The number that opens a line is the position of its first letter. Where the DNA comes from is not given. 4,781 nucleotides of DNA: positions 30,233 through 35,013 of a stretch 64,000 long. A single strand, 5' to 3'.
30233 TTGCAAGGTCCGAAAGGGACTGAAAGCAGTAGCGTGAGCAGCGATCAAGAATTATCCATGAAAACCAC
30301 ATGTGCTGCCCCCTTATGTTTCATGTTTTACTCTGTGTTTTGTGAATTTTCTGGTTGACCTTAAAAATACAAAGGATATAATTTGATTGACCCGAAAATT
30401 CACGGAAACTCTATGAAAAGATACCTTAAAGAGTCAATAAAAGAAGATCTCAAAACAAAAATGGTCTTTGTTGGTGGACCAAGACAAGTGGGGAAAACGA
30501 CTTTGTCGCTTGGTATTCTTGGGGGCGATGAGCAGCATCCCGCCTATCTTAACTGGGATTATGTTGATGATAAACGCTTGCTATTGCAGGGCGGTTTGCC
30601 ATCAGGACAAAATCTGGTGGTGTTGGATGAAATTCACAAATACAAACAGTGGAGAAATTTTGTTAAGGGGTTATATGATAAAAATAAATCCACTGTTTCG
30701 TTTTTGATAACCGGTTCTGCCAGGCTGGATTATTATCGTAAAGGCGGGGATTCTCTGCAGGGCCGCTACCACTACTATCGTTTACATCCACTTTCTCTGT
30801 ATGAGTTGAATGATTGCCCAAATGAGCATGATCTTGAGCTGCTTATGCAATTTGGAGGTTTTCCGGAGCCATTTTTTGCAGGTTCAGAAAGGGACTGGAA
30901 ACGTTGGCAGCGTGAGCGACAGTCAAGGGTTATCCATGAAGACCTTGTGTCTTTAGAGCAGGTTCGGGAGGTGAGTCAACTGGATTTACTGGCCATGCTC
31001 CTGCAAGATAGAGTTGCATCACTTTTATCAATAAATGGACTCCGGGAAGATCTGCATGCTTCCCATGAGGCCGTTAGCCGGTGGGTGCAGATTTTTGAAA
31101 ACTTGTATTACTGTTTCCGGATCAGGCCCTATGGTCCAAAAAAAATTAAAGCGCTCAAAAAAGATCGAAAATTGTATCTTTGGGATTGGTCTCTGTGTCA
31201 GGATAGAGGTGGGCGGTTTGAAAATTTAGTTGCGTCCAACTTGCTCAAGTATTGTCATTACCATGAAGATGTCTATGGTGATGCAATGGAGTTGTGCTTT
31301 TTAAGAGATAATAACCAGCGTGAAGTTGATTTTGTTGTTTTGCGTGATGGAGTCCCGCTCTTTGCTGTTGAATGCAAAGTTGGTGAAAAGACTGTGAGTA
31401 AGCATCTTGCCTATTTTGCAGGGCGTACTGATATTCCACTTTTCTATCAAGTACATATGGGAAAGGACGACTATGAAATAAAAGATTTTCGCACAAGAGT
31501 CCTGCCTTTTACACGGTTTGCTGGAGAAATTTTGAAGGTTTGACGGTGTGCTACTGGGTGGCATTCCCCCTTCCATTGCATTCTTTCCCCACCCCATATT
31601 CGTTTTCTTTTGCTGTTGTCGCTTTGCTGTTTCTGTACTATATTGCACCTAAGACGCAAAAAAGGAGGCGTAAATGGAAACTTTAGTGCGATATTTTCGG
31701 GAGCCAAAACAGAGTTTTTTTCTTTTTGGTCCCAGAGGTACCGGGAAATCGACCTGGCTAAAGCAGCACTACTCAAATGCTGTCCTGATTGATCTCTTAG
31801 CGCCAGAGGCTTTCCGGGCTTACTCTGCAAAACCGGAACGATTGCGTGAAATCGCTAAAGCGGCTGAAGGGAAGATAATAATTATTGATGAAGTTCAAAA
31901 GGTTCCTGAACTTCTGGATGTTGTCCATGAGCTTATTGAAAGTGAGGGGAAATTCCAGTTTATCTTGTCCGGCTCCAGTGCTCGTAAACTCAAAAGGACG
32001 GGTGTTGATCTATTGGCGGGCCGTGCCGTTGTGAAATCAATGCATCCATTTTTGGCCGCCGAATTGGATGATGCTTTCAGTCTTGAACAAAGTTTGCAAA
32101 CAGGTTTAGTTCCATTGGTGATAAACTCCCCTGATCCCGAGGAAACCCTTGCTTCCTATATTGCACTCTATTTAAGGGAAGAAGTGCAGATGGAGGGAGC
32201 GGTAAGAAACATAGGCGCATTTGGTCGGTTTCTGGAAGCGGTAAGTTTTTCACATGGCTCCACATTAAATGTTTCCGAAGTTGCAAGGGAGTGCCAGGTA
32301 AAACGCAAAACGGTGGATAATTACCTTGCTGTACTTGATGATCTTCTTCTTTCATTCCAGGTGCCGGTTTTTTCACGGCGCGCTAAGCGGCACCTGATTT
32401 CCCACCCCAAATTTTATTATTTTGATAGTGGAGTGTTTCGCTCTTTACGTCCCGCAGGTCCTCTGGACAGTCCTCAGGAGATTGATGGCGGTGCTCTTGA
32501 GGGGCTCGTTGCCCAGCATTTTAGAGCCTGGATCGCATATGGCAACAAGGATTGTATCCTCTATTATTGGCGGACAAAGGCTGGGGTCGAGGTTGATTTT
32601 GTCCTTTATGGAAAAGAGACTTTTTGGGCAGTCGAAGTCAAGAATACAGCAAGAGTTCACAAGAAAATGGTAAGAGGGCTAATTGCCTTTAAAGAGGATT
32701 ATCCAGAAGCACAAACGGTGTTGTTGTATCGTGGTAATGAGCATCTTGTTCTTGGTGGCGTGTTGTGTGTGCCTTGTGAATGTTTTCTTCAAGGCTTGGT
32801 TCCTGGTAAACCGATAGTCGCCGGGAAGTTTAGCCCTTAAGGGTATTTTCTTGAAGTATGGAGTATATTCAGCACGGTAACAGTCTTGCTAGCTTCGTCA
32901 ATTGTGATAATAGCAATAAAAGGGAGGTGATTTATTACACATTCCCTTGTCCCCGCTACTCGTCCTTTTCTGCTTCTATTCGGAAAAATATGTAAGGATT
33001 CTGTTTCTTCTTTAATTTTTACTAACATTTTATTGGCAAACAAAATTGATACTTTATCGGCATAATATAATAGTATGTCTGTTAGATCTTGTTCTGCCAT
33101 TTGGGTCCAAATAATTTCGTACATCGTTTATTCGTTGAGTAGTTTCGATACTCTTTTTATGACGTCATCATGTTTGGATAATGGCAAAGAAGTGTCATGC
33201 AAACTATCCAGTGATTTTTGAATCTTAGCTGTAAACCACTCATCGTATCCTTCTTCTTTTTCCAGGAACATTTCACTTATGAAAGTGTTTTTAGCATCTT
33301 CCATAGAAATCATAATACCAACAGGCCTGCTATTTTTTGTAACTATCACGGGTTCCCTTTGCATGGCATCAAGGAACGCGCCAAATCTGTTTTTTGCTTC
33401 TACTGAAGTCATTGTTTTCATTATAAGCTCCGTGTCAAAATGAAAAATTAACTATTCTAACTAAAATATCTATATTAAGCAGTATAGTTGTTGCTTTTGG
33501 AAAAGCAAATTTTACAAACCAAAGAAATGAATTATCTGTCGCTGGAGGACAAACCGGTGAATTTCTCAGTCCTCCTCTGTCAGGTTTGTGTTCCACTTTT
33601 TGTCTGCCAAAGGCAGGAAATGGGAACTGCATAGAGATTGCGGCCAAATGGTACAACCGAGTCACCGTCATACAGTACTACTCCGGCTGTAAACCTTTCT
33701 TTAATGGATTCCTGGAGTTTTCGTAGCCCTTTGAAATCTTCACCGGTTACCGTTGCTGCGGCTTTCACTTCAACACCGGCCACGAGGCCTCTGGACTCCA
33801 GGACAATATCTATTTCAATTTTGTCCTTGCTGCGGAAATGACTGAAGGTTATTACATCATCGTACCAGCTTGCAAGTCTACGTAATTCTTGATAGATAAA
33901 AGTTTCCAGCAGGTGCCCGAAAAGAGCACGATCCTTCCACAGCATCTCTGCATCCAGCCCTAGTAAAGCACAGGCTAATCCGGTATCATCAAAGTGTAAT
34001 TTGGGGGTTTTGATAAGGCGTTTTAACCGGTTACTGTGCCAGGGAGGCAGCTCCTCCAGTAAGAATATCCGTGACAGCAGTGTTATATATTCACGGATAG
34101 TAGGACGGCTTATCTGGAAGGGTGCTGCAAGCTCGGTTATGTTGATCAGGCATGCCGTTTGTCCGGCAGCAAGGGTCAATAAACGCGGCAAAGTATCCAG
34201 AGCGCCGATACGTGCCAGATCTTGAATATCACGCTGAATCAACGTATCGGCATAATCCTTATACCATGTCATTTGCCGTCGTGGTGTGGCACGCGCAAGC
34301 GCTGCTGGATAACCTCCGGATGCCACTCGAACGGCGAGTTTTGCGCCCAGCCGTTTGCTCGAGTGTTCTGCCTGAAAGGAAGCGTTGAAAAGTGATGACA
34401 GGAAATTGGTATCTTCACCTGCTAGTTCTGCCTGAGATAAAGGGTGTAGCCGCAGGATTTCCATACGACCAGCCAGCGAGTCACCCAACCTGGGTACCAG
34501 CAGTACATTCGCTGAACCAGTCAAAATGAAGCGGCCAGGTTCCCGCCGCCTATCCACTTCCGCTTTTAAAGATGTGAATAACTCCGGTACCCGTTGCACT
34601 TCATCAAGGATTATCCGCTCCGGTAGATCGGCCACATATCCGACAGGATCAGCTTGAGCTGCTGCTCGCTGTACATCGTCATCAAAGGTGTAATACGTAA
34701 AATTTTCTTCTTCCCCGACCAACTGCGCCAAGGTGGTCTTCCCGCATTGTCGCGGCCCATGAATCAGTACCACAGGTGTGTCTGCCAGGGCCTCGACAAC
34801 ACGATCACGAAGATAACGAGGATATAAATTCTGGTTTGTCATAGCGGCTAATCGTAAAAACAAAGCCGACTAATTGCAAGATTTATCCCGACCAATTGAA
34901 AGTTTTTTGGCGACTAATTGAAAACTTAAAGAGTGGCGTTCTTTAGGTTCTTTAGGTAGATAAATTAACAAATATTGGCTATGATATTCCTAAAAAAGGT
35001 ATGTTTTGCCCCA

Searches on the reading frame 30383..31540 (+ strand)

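Call 29: search_protein_families(library=pfam, proteins=[window:30383-31540:+], max_evalue=0.001)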
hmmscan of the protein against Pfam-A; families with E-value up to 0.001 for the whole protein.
window:30383-31540:+ (386 aa): 2 families
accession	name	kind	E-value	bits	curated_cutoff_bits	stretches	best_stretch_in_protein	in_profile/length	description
PF13173.12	AAA_14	-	6.8e-25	88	27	1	25-142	2-128/129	AAA domain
PF13635.12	DUF4143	-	1.5e-22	80.5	28.1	1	186-333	2-159/160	Domain of unknown function (DUF4143)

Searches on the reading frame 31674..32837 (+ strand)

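Call 29: search_protein_families(library=pfam, proteins=[window:31674-32837:+], max_evalue=0.001)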
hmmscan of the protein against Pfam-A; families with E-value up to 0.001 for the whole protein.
window:31674-32837:+ (388 aa): 6 families
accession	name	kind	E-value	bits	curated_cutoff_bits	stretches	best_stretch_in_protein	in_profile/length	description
PF13635.12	DUF4143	-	8.5e-34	117.1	28.1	1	170-324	3-159/160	Domain of unknown function (DUF4143)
PF13173.12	AAA_14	-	2.5e-22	79.7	27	1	14-130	4-127/129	AAA domain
PF13401.12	AAA_22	-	5.2e-06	27.2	27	0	55-101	73-123/130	AAA domain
PF01637.24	ATPase_2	-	1.9e-05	25.1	33.2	0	9-35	17-43/225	ATPase domain predominantly from Archaea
PF00004.35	AAA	-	2.9e-05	25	21.2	1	16-77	2-69/131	ATPase family associated with various cellular activities (AAA)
PF25199.1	nSTAND_NTPase5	-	6.5e-05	23.2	34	1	11-99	40-131/145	Novel STAND NTPase 5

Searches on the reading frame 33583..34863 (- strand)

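Call 29: search_protein_families(library=pfam, proteins=[window:33583-34863:-], max_evalue=0.001)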
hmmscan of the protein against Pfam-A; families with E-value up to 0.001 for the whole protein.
window:33583-34863:- (427 aa): 2 families
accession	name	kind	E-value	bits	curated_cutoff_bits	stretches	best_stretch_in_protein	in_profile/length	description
PF13635.12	DUF4143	-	3.3e-45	154.1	28.1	1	210-368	1-159/160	Domain of unknown function (DUF4143)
PF13173.12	AAA_14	-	6.2e-28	97.8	27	1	29-147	2-128/129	AAA domain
